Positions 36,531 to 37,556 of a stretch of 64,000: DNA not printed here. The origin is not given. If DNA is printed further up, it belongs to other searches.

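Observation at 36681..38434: Uncharacterised two-gene operon in the defence island: DUF900 serine hydrolase plus a 241-aa orphan protein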

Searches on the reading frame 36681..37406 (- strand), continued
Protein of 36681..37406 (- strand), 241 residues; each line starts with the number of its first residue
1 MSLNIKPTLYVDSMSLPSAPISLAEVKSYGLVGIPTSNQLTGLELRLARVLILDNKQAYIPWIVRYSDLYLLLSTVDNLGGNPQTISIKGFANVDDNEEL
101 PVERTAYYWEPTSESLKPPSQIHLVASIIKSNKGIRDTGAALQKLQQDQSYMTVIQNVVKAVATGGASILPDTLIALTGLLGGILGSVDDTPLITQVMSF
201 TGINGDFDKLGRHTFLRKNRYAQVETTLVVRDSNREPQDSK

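Call 29: search_protein_families(library=phrogs, proteins=[window:36681-37406:-, P0024, P0063, P0060, P0057, P0103, P0124, P0079, P0019], max_evalue=0.1)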
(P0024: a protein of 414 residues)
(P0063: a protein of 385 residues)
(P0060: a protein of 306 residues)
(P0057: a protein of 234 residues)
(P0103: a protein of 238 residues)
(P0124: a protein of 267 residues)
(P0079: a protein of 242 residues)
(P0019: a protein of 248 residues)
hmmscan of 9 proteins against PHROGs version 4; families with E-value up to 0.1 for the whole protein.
window:36681-37406:- (241 aa): 0 families

P0024 (414 aa): 7 families
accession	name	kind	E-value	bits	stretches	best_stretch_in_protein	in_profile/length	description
phrog_181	-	lysis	9.5e-33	115.1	1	4-194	334-545/769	endolysin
phrog_29753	-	unknown function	1.3e-26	94.6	1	42-176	243-371/374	-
phrog_26317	-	unknown function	1.9e-07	32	1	74-118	18-62/119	-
phrog_9506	-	lysis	0.00039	21.2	1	38-115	35-120/330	endolysin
phrog_317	-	lysis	0.00044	20.5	1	28-104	210-279/492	endolysin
phrog_14712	-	moron, auxiliary metabolic gene and host takeover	0.0026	18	1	16-130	14-138/322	chitinase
phrog_1519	-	lysis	0.0035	17.5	1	29-125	222-323/502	endolysin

P0063 (385 aa): 1 family
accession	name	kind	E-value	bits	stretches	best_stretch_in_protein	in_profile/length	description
phrog_25722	-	unknown function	0.018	15.8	1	162-238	39-119/150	-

P0060 (306 aa): 0 families

P0057 (234 aa): 0 families

P0103 (238 aa): 0 families

P0124 (267 aa): 0 families

P0079 (242 aa): 1 family
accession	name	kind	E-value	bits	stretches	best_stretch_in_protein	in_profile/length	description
phrog_32896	-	unknown function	0.04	14.8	1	198-224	7-33/59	-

P0019 (248 aa): 1 family
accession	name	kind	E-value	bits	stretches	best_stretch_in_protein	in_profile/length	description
phrog_13693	-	unknown function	0.05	14.8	1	75-131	27-78/99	-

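Call 34: find_related_loci(query=A1, collection=genome_contigs, flank=8000)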
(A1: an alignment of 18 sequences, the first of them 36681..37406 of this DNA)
Query A1 (241 aa) in genome_contigs; peptide patterns used: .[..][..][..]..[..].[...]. (x = any residue, [..] = any of these).
9 stretches matched a pattern; 7 encode a relative of the query (tblastn E <= 1e-3); 7 distinct loci.
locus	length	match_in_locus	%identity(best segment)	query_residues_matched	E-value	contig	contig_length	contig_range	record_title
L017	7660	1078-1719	55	24-238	5e-80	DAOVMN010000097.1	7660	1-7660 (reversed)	MAG TPA_asm: Thermoplasmata archaeon isolate CSMAG_1472 CSMAG_1472_k141_630719_length_7660_cov_18.0000, whole genome sho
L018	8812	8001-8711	50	1-235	4e-76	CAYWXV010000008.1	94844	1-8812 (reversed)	MAG TPA_asm: uncultured Alphaproteobacteria bacterium isolate binchicken_co118_222 genome assembly, contig: NODE_150_len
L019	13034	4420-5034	52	32-237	3e-65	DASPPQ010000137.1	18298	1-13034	MAG TPA_asm: Thermodesulfobacteriota bacterium isolate SMAG_U12177 k141_731015, whole genome shotgun sequence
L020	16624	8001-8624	49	29-237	2e-63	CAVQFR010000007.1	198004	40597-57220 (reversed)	MAG: uncultured delta proteobacterium isolate MFD05942.bin.3.282 genome assembly, contig: contig_13618, whole genome sho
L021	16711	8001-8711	39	1-241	1e-55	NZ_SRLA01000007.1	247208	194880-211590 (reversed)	Hymenobacter fodinae strain 92R-1 NODE_7_length_247208_cov_27.137222, whole genome shotgun sequence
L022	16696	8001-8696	40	1-236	5e-54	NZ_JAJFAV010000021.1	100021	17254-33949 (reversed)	Hymenobacter sp. 15J16-1T3B NODE_21_length_100021_cov_27.172490, whole genome shotgun sequence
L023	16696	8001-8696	39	1-236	1e-52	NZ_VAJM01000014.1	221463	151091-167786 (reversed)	Hymenobacter jeollabukensis strain 1-3-3-8 contig14, whole genome shotgun sequence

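Call 36: search_protein_families(library=pfam, proteins=[L018:5975-7987:+, L018:5151-5954:+, L018:3955-4896:+, L021:4979-7342:-, L021:3468-4328:-, L021:4402-5097:-, L022:7029-7745:-, L019:3605-4252:+, L020:5147-7054:+, L020:7080-7688:+], max_evalue=0.01)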
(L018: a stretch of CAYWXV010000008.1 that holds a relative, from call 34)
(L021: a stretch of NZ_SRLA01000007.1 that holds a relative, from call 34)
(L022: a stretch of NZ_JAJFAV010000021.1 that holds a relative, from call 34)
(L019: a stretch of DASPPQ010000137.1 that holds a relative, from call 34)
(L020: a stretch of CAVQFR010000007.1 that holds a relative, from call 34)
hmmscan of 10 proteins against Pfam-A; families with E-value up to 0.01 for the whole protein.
L018:5975-7987:+ (670 aa): 2 families
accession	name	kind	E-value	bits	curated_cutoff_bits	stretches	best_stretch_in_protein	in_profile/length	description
PF00112.29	Peptidase_C1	-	7.7e-06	26.6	20.7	1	213-247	164-202/220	Papain family cysteine protease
PF05057.20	DUF676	-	0.00045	20.2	20.3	1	452-501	51-100/217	Putative serine esterase (DUF676)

L018:5151-5954:+ (267 aa): 1 family
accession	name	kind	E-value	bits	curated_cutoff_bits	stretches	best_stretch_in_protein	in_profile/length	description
PF00196.25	GerE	-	2e-06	27.8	23.5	1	181-233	3-55/57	Bacterial regulatory proteins, luxR family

L018:3955-4896:+ (313 aa): 0 families

L021:4979-7342:- (787 aa): 1 family
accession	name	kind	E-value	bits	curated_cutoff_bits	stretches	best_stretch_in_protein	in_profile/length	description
PF00112.29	Peptidase_C1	-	0.00017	22.2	20.7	1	226-264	160-202/220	Papain family cysteine protease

L021:3468-4328:- (286 aa): 1 family
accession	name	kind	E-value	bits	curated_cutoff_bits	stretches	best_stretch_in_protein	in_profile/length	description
PF00656.27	Peptidase_C14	-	4.1e-19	69.6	21.4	1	26-268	14-223/233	Caspase domain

L021:4402-5097:- (231 aa): 2 families
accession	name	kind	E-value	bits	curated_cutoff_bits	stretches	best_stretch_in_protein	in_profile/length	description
PF13539.11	Peptidase_M15_4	-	3.7e-08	34.3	25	1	118-180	3-70/70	D-alanyl-D-alanine carboxypeptidase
PF02557.22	VanY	-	0.0028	17.9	25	1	64-135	23-75/132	D-alanyl-D-alanine carboxypeptidase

L022:7029-7745:- (238 aa): 2 families
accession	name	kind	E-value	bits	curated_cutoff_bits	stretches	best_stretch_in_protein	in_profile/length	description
PF05838.17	Glyco_hydro_108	-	6.8e-19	68.6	21.2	1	17-123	3-85/85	Glycosyl hydrolase 108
PF09374.15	PG_binding_3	-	0.0012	19.4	24.6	1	127-179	2-56/76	Predicted Peptidoglycan domain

L019:3605-4252:+ (215 aa): 0 families

L020:5147-7054:+ (635 aa): 1 family
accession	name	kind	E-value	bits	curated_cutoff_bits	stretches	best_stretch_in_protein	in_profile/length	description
PF04015.17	DUF362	-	0.0033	17.9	24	1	525-590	1-58/200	Domain of unknown function (DUF362)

L020:7080-7688:+ (202 aa): 1 family
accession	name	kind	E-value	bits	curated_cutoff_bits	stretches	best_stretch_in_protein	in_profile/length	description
PF04015.17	DUF362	-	1.5e-05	25.6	24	1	2-81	119-199/200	Domain of unknown function (DUF362)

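Call 38: find_related_loci(query=A1, collection=viral_contigs, flank=8000)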
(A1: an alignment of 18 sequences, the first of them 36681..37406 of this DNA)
Query A1 (241 aa) in viral_contigs; peptide patterns used: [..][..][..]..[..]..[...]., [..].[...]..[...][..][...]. (x = any residue, [..] = any of these).
57 stretches matched a pattern, but none encodes a relative of the query by tblastn (E <= 1e-3).

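Call 40: fold_search(model_id=the predicted structure, library=viral)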
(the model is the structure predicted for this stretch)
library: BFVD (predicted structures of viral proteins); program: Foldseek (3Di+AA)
matches with E <= 10: 756; with E <= 0.001: 0
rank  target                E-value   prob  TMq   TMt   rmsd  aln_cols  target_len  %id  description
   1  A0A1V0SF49            4.6e-03  0.84  0.33  0.26  11.2       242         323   10  Uncharacterized protein [Hokovirus HKV1]
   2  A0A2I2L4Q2            1.1e-02  0.33  0.22  0.21  13.6       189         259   13  PhosphatidylEthanolamine-Binding Protein (PEBP) [Orpheovirus IHUMI-LCC2]
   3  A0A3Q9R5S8            2.7e-02  0.07  0.12  0.15  19.4       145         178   11  (no name in the UniProt tables at hand)
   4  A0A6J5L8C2            2.9e-02  0.12  0.12  0.07  12.7       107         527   13  Collagen triple helix repeat [uncultured Caudovirales phage]
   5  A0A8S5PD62            3.3e-02  0.08  0.14  0.11  20.3       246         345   11  Uncharacterized protein [Myoviridae sp. ctFPV8]
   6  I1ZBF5                4.4e-02  0.35  0.25  0.35  15.4       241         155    7  (no name in the UniProt tables at hand)
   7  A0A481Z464            5.3e-02  0.14  0.20  0.19  11.0       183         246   11  HeH/LEM domain protein [Pithovirus LCPAC104]
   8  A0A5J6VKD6            5.6e-02  0.10  0.18  0.17  19.4       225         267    8  Uncharacterized protein (Fragment) [Megaviridae environmental sample]
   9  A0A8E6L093            6.0e-02  0.08  0.16  0.07  15.5       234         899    8  (no name in the UniProt tables at hand)
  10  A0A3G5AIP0            6.7e-02  0.16  0.23  0.18  17.2       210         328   11  Uncharacterized protein [Solumvirus sp.]
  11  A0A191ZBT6            7.1e-02  0.15  0.12  0.23  17.5       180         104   10  Uncharacterized protein [Erwinia phage vB_EamM_Special G]
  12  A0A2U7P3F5            7.1e-02  0.11  0.15  0.15  15.7       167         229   10  (no name in the UniProt tables at hand)
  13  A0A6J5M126            9.0e-02  0.20  0.20  0.11   7.6       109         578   15  Bacteriophage T7 tail fibre protein [uncultured Caudovirales phage]
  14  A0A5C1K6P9            9.6e-02  0.05  0.11  0.09  21.8       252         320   10  Uncharacterized protein [Pseudomonas phage vB_PaeM_PS119XW]
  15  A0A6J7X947            1.1e-01  0.30  0.17  0.24   6.7        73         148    8  Uncharacterized protein [uncultured Caudovirales phage]
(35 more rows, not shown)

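Call 45: find_related_loci(query=A1, collection=metagenome_contigs, flank=5000)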
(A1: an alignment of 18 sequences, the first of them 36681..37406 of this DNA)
Query A1 (241 aa) in metagenome_contigs; peptide patterns used: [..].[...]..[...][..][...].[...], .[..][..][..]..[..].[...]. (x = any residue, [..] = any of these).
114 stretches matched a pattern; 40 encode a relative of the query (tblastn E <= 1e-3); 40 distinct loci.
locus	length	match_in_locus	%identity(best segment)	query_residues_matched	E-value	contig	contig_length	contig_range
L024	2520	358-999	56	24-238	1e-84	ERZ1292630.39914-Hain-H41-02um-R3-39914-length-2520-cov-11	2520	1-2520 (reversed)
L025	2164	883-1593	56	1-238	4e-84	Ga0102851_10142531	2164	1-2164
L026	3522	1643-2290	56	24-240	4e-81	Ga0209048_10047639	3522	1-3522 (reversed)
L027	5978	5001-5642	55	24-238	4e-80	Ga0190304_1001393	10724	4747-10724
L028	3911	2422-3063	55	24-238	3e-80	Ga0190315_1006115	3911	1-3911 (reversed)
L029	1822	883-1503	53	29-237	1e-77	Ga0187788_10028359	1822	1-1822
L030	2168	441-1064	52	29-237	3e-75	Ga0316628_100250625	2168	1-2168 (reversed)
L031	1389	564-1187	52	29-237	3e-77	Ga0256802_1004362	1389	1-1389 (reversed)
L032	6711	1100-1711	51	34-238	1e-70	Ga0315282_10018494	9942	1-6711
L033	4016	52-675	54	29-237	1e-70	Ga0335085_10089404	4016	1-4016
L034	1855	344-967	52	29-237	2e-72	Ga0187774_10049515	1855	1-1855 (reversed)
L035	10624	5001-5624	53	29-237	1e-69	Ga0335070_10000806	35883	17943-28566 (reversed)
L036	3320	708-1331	52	29-237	4e-68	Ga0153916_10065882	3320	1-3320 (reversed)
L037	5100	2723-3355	48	29-241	2e-67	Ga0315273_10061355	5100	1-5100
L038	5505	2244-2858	50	32-237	9e-67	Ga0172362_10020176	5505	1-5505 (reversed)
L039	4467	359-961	53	34-235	1e-65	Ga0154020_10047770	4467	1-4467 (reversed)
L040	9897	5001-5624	50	29-238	2e-65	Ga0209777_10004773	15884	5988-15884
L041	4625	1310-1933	52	29-237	2e-65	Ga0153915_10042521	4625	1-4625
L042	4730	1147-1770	51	29-237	7e-65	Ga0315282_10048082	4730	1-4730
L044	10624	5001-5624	50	29-238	7e-65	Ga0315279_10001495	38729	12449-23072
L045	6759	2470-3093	52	29-237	1e-64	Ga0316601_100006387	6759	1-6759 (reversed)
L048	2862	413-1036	49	29-237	9e-65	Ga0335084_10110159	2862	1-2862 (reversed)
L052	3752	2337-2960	49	29-237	1e-63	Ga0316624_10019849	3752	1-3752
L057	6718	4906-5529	50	29-237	3e-62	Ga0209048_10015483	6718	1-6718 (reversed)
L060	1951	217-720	52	69-237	3e-55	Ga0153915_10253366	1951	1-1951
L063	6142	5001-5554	43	52-236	8e-41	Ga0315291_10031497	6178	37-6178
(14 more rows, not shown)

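Call 51: search_solved_structures(query=A1, max_evalue=10)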
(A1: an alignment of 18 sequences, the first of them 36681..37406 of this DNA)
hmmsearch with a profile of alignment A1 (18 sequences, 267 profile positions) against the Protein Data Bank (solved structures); distinct sequences matched with E-value up to 10: 1.
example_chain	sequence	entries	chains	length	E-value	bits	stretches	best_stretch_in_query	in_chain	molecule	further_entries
2dal_A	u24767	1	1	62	0.092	15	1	219-251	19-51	Protein KIAA0794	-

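Call 57: search_protein_families(library=pfam, proteins=[L008:7292-7942:+, L008:8862-9086:+, L060:820-1842:+, L048:1114-2214:+, L057:3532-4464:+, L042:1964-3277:+, L052:973-2058:+, L040:5951-7933:+, L040:3391-4323:-, L041:2253-3038:+], max_evalue=0.05)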
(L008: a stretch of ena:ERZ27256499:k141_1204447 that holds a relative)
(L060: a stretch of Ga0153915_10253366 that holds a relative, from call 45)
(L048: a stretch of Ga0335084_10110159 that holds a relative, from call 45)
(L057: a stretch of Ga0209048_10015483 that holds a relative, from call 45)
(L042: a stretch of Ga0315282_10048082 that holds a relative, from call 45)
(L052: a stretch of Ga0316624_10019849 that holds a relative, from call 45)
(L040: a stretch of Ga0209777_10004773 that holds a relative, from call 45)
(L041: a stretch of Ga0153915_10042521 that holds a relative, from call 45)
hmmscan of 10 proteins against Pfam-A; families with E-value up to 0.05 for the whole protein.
L008:7292-7942:+ (216 aa): 0 families

L008:8862-9086:+ (74 aa): 4 families
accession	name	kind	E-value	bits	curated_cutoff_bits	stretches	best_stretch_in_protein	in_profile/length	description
PF18935.5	DUF5683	-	0.0013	19.2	26.7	1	3-44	4-43/151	Family of unknown function (DUF5683)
PF14102.11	Caps_synth_CapC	-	0.016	16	27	1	8-56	3-52/119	Capsule biosynthesis CapC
PF20382.3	DUF6677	-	0.03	15.3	24.3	1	6-47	1-42/116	Family of unknown function (DUF6677)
PF11457.13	DUF3021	-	0.041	14.5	24.7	1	37-71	95-128/130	Protein of unknown function (DUF3021)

L060:820-1842:+ (340 aa): 1 family
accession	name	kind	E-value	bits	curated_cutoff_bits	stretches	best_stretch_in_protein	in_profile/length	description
PF01734.28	Patatin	-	2.1e-23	84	27.7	1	35-216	1-186/191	Patatin-like phospholipase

L048:1114-2214:+ (366 aa): 3 families
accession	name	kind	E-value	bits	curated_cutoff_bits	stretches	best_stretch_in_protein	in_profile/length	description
PF02868.21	Peptidase_M4_C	-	6.1e-61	205.5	24.4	1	188-355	1-164/165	Thermolysin metallopeptidase, alpha-helical domain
PF01447.24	Peptidase_M4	-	1.6e-30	106.9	22.4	1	89-185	47-145/145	Thermolysin metallopeptidase, catalytic domain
PF16485.10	PLN_propep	-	0.00011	22.3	28.1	1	20-47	1-28/43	Protealysin propeptide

L057:3532-4464:+ (310 aa): 1 family
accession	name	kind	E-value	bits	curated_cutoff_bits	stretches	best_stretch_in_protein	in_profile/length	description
PF12850.12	Metallophos_2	-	0.00025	21.5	27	1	160-260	81-139/154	Calcineurin-like phosphoesterase superfamily domain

L042:1964-3277:+ (437 aa): 1 family
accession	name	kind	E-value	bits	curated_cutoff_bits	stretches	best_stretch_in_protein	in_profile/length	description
PF00149.33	Metallophos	-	3.2e-08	34.7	21.5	1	7-200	2-130/191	Calcineurin-like phosphoesterase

L052:973-2058:+ (361 aa): 2 families
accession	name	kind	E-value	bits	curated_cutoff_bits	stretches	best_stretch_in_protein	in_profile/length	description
PF00149.33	Metallophos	-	4.6e-07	30.9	21.5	1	8-297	6-190/191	Calcineurin-like phosphoesterase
PF12850.12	Metallophos_2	-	4.7e-05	23.9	27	1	213-321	44-138/154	Calcineurin-like phosphoesterase superfamily domain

L040:5951-7933:+ (660 aa): 0 families

L040:3391-4323:- (310 aa): 1 family
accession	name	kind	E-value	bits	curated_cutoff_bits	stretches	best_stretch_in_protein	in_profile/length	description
PF03787.20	RAMPs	-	2.8e-14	54.5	22.1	1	6-150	3-187/189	RAMP superfamily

L041:2253-3038:+ (261 aa): 13 families
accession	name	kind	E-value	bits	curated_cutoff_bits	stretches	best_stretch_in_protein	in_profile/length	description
PF12697.13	Abhydrolase_6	-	1.3e-21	78.7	26.3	1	5-237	1-210/217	Alpha/beta hydrolase family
PF00561.26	Abhydrolase_1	-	5e-19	69.4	25.8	1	4-235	2-241/245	alpha/beta hydrolase fold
PF12146.15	Hydrolase_4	-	1.3e-15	57.8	27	1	3-238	5-238/239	Serine aminopeptidase, S33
PF06821.19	Ser_hydrolase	-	0.00048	20.5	22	0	184-246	107-169/172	Serine hydrolase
PF03959.19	FSH1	-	0.0012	19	21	1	102-230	129-199/211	Serine hydrolase (FSH1)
PF20408.4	Abhydrolase_11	-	0.0026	17.9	27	0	60-102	63-105/193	Alpha/beta hydrolase domain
PF00975.26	Thioesterase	-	0.0031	18.2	26.4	1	4-93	2-86/226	Thioesterase domain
PF12695.13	Abhydrolase_5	-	0.0036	17.5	27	0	188-241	96-149/164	Alpha/beta hydrolase family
PF01738.24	DLH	-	0.0036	17.4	21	0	188-222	139-173/217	Dienelactone hydrolase family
PF05728.18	UPF0227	-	0.0074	16.6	21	1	60-104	45-89/187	Uncharacterised protein family (UPF0227)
PF12740.14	PETase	-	0.0075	16.1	28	0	189-254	165-232/263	PET hydrolase-like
PF08386.16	Abhydrolase_4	-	0.033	14.7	21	0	181-233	23-76/103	TAP-like protein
PF07819.20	PGAP1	-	0.047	13.9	24.3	0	76-94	94-113/233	PGAP1-like alpha/beta domain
